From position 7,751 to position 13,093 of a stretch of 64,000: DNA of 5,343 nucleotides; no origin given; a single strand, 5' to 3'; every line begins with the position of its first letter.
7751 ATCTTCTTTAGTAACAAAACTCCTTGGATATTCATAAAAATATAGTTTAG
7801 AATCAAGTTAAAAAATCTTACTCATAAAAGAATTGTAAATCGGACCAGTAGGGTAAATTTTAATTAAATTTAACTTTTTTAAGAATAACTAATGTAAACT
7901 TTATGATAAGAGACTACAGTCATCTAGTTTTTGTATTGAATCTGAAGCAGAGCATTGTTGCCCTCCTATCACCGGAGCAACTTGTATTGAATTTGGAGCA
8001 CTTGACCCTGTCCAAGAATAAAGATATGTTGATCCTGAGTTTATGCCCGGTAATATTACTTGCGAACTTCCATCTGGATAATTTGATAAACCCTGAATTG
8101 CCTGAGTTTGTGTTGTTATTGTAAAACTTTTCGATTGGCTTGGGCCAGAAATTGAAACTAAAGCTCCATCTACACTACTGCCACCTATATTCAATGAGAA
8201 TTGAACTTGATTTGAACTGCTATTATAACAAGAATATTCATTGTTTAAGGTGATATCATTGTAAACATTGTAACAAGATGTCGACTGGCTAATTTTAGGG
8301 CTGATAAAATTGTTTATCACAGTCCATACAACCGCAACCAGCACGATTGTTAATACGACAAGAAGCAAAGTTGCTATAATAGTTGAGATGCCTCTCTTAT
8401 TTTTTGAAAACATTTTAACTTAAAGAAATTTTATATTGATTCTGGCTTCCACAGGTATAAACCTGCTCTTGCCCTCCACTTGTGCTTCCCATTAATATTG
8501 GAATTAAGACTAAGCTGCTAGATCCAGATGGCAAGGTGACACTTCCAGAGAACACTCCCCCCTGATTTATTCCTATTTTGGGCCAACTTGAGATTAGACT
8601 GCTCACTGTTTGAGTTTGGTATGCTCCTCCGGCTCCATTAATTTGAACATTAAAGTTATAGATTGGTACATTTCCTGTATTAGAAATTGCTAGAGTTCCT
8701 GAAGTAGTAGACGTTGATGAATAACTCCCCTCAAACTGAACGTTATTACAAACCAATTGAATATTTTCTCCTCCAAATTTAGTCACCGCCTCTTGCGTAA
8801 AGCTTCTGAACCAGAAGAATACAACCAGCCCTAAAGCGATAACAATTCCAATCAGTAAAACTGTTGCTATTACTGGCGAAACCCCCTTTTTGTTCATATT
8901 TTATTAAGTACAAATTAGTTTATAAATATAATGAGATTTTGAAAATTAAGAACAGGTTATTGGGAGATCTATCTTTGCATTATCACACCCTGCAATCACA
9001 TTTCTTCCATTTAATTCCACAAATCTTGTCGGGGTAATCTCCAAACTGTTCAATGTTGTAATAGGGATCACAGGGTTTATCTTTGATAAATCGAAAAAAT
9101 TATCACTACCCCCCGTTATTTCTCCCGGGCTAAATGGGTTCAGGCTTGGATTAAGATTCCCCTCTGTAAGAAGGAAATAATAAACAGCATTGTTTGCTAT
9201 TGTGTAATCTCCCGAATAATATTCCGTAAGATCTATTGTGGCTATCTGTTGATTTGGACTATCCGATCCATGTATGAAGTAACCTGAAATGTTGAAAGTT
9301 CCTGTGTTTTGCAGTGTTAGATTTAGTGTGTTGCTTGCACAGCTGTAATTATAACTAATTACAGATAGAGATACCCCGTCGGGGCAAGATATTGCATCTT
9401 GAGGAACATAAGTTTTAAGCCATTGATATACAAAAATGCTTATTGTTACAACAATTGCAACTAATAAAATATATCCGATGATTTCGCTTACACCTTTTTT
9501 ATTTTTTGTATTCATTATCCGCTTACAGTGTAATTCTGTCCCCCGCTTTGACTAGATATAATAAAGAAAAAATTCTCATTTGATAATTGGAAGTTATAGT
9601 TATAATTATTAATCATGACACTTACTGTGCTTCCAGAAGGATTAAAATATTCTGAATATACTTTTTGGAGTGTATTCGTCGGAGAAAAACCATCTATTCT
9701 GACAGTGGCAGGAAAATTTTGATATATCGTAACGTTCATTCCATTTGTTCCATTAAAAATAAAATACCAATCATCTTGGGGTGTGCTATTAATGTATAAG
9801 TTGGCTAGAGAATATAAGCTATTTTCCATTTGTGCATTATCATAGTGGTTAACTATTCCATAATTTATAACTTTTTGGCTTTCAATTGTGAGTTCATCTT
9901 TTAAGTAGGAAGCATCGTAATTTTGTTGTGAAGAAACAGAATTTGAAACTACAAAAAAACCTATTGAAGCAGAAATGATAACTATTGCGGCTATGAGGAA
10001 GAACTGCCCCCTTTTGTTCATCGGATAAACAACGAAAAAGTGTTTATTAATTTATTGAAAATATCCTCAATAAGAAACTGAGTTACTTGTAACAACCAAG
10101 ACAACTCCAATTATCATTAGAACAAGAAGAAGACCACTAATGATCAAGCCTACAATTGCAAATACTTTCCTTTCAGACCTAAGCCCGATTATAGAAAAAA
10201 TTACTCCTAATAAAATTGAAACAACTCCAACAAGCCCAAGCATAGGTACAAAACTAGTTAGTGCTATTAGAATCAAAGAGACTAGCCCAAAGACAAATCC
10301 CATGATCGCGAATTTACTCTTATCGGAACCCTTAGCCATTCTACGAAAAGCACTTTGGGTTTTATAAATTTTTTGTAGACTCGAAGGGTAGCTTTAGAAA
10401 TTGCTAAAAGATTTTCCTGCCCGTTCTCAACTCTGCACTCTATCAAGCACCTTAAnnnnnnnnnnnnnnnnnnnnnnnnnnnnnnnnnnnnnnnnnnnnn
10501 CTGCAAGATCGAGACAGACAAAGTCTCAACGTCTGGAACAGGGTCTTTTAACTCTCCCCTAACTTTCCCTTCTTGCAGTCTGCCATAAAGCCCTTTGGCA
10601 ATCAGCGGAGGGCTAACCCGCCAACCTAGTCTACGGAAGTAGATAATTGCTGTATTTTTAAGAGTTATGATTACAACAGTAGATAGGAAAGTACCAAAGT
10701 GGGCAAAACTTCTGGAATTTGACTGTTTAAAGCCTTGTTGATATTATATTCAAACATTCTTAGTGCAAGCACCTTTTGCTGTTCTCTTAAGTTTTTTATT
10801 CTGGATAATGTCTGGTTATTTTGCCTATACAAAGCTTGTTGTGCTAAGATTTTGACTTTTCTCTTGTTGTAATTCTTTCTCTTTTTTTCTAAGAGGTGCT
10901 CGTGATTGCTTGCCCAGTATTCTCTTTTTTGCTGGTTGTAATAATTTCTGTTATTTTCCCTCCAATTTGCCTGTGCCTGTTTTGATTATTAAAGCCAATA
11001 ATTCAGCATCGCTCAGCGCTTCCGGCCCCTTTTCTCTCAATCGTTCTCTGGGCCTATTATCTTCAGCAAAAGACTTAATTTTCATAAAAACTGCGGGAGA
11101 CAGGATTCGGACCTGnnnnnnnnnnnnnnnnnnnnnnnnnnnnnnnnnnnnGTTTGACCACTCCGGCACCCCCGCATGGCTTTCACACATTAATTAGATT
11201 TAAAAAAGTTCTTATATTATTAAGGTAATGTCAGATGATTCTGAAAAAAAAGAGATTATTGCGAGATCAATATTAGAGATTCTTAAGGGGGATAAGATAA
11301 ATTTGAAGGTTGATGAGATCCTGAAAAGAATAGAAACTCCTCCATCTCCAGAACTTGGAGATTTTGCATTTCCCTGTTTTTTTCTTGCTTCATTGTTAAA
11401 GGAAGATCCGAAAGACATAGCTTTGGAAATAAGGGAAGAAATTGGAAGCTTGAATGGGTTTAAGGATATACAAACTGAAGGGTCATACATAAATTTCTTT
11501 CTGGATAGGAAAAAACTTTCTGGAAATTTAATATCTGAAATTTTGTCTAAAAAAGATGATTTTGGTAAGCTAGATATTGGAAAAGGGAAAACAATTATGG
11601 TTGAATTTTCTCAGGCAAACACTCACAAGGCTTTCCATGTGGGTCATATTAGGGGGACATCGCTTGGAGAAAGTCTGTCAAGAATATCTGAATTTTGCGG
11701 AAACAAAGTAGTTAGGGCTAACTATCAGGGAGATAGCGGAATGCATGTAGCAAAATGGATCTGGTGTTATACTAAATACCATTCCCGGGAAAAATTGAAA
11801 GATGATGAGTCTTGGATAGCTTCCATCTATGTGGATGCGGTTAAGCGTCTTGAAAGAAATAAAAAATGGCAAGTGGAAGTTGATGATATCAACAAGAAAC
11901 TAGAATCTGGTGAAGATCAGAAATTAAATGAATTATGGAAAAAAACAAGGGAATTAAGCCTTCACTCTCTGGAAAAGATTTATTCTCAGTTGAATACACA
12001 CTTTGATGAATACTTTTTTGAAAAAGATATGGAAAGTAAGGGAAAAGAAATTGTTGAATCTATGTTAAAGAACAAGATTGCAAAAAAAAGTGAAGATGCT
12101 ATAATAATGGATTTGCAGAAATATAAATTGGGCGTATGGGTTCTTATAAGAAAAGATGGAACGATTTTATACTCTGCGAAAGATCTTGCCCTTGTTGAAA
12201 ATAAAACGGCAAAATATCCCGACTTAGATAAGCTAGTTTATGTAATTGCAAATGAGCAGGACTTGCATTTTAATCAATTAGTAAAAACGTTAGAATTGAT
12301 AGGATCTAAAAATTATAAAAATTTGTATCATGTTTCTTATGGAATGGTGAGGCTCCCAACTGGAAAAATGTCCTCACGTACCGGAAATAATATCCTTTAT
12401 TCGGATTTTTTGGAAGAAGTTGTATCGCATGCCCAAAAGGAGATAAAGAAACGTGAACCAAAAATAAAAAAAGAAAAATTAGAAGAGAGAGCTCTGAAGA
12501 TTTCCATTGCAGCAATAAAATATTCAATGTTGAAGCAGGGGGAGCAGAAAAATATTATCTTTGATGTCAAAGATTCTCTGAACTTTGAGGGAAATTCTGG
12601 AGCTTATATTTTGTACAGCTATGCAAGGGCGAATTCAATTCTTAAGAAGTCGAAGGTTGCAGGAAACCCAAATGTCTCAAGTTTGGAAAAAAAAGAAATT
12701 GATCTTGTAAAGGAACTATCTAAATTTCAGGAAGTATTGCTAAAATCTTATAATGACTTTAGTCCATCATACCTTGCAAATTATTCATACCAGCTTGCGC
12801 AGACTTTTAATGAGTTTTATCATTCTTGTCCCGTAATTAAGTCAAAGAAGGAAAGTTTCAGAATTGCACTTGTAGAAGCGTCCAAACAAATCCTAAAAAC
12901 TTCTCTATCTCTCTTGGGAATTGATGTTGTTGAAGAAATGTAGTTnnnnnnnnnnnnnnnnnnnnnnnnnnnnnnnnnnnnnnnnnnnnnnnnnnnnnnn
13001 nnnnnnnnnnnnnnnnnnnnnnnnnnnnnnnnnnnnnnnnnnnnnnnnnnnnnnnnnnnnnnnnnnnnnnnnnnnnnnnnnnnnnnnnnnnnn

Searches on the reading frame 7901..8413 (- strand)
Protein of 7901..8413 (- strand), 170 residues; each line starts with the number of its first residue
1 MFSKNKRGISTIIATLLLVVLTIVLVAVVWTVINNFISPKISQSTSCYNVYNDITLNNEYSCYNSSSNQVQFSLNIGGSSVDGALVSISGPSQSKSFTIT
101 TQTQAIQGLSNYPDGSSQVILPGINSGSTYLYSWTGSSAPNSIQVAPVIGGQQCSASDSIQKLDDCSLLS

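Call 52: search_protein_families(library=pfam, proteins=[window:7901-8413:-], max_evalue=0.01)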
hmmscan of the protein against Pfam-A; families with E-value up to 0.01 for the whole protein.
window:7901-8413:- (170 aa): 3 families
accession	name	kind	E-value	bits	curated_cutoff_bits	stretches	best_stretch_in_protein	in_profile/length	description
PF07790.16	Pilin_N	-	9.7e-05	23.6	25.2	1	7-86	1-69/78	Archaeal Type IV pilin, N-terminal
PF14155.11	DUF4307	-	0.0066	16.8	27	0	13-57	5-49/111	Domain of unknown function (DUF4307)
PF06011.17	TRP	-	0.0079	15.5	28.5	1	2-62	221-281/426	Transient receptor potential (TRP) ion channel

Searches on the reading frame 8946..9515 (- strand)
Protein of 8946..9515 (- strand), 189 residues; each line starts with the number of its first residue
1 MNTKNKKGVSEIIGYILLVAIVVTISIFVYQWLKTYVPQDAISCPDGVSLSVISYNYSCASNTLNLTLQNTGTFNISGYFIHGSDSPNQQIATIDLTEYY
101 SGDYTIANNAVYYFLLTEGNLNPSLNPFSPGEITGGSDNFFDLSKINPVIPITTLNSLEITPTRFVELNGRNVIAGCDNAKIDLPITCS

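Call 52: search_protein_families(library=pfam, proteins=[window:8946-9515:-], max_evalue=0.01)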
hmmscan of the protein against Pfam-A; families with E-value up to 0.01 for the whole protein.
window:8946-9515:- (189 aa): 1 family
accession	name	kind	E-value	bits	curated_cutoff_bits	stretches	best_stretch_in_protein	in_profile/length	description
PF07790.16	Pilin_N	-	0.0014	19.9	25.2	1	7-25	1-19/78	Archaeal Type IV pilin, N-terminal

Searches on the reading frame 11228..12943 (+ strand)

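Call 53: search_protein_families(library=pfam, proteins=[window:11228-12943:+], max_evalue=0.001)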
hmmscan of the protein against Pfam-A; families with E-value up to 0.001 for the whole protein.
window:11228-12943:+ (571 aa): 3 families
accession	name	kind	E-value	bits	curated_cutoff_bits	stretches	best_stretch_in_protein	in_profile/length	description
PF00750.26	tRNA-synt_1d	-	5.2e-52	177.4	23.3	1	102-446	2-348/349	tRNA synthetases class I (R), catalytic domain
PF05746.21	DALR_1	-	2.2e-30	105.6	22.3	1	461-571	1-117/117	DALR anticodon binding domain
PF03485.21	Arg_tRNA_synt_N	-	2.3e-12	47.8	21.5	1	10-92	6-85/85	Arginyl tRNA synthetase N terminal domain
